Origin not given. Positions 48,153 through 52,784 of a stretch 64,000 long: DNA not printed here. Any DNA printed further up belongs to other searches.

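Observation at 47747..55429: Operon of two giant multi-domain glycosyltransferases (1443 aa GT4-GT2-GT4 and 932 aa GT4-GT4) plus a coupled 187-aa protein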

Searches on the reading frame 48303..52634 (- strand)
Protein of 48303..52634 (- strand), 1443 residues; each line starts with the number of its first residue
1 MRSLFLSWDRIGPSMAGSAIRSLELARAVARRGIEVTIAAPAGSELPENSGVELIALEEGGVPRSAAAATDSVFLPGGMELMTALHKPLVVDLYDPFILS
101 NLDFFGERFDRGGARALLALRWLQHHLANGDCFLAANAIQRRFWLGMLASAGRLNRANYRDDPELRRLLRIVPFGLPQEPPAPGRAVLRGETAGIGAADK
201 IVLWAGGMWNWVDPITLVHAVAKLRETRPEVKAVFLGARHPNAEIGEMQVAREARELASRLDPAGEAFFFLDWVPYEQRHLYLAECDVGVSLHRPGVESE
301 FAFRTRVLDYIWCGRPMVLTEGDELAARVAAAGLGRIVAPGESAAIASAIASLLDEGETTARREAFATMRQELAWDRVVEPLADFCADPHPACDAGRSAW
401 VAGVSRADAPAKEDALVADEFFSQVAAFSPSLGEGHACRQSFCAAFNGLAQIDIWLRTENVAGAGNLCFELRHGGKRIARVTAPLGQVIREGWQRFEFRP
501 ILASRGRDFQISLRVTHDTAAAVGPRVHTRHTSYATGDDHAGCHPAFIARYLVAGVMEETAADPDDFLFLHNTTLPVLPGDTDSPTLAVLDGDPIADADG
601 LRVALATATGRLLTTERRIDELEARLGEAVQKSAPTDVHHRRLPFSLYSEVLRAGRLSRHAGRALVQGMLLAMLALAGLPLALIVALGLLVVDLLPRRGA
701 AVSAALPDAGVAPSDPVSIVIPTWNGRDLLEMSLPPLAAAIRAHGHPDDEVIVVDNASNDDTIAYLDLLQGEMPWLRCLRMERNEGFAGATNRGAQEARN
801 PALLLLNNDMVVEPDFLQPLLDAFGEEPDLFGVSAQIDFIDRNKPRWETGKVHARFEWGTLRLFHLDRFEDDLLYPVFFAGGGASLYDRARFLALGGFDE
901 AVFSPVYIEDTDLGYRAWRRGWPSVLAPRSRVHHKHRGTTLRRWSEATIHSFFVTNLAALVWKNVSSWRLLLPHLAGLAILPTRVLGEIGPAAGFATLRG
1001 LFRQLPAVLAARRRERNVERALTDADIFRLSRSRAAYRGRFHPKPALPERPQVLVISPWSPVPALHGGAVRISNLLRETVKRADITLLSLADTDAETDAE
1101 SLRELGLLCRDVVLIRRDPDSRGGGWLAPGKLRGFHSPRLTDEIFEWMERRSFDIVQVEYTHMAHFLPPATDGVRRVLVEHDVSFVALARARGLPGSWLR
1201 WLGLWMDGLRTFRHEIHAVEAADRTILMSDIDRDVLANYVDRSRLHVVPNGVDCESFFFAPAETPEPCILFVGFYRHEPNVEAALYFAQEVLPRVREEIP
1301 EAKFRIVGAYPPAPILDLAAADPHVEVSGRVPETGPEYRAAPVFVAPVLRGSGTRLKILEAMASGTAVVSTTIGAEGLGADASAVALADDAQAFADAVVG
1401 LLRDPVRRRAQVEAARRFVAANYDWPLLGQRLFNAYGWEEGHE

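Call 6: search_protein_families(library=pfam, proteins=[window:48303-52634:-], max_evalue=0.01)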
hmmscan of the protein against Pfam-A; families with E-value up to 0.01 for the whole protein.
window:48303-52634:- (1443 aa): 9 families
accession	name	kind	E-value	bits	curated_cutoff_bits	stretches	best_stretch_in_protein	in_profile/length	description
PF13692.12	Glyco_trans_1_4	-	1.4e-38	132.8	27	2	1267-1404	2-142/142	Glycosyl transferases group 1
PF00535.33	Glycos_transf_2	-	7.7e-22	78.4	23.3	1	718-888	1-160/168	Glycosyl transferase family 2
PF13641.12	Glyco_tranf_2_3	-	1.6e-18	68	27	1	716-939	2-215/230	Glycosyltransferase like family 2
PF00534.26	Glycos_transf_1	-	5.8e-17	62.2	26.4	2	1261-1417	10-171/172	Glycosyl transferases group 1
PF13439.12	Glyco_transf_4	-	5.4e-15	56.3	28.5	1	1067-1255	3-169/170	Glycosyltransferase Family 4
PF13524.12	Glyco_trans_1_2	-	3.8e-11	43.6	25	1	1294-1425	8-135/144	Glycosyl transferase-like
PF13632.12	Glyco_trans_2_3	-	3.2e-08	34.1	27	1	804-944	3-136/198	Glycosyl transferase family group 2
PF13506.12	Glyco_transf_21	-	0.0011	18.9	21.7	0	793-942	24-163/174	Glycosyl transferase family 21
PF10111.15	Glyco_tranf_2_2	-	0.0021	18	27.3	1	746-919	27-201/276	Glycosyltransferase like family 2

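Call 7: search_protein_families(library=ncbifam, proteins=[window:48303-52634:-], max_evalue=0.01)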
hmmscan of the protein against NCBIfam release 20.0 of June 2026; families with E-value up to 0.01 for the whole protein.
window:48303-52634:- (1443 aa): 24 families
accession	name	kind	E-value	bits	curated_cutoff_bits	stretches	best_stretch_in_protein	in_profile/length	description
TIGR03087.1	stp1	hypoth_equivalog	6.3e-50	170.5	316.65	1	1061-1427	9-385/397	TIGR03087 family PEP-CTERM/XrtA system glycosyltransferase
NF041875.1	EPS_EpsD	equivalog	4.9e-21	75.5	370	1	717-946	1-218/325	exopolysaccharide biosynthesis glycosyltransferase EpsD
TIGR03965.1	mycofact_glyco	equivalog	2.2e-19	69.7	280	1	698-1021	49-364/467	mycofactocin biosynthesis glycosyltransferase MftF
TIGR04047.1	MSMEG_0565_glyc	hypoth_equivalog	7e-14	51.7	259.85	1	1325-1432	259-367/373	MSMEG_0565 family glycosyltransferase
NF053787.1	GlcN_PG_synth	equivalog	4.5e-13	48.8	480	2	1356-1436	276-356/361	N-acetylglucosaminyl phosphatidylglycerol synthase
TIGR04063.1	stp3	hypoth_equivalog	8.9e-13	47.9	442.05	1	1215-1427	151-383/397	TIGR04063 family PEP-CTERM/XrtA system glycosyltransferase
TIGR03937.1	PgaC_IcaA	equivalog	4.3e-12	45.7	422.3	1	714-833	44-159/407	poly-beta-1,6-N-acetyl-D-glucosamine synthase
TIGR03449.1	mycothiol_MshA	equivalog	1.3e-10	40.7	462.5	2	1338-1436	301-400/406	D-inositol-3-phosphate glycosyltransferase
TIGR04283.1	glyco_like_mftF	equivalog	2.9e-10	40.1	182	1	717-926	1-178/221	TIGR04283 family arsenosugar biosynthesis glycosyltransferase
TIGR03088.1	stp2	hypoth_equivalog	7.5e-10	38.4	409.05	1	1336-1428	268-362/374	TIGR03088 family PEP-CTERM/XrtA system glycosyltransferase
NF038302.1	EPS_HpsE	equivalog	9.5e-08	31.4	300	1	717-837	3-124/307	hormogonium polysaccharide biosynthesis glycosyltransferase HpsE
NF047683.1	TeichurnBiosyTuaG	equivalog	6.9e-07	29.2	400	1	716-821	7-108/252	teichuronic acid biosynthesis protein TuaG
NF047588.1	GlcsyltransPgfSStrep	equivalog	2.2e-06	27.1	500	1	717-830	3-116/308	glycosyltransferase PgfS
TIGR02149.1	glgA_Coryne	subfamily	3.5e-06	26.4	302.4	1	1215-1260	138-186/391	glycogen synthase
NF007640.0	PRK10307.1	subfamily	4.1e-06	26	276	1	193-377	223-393/411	WcaI family glycosyltransferase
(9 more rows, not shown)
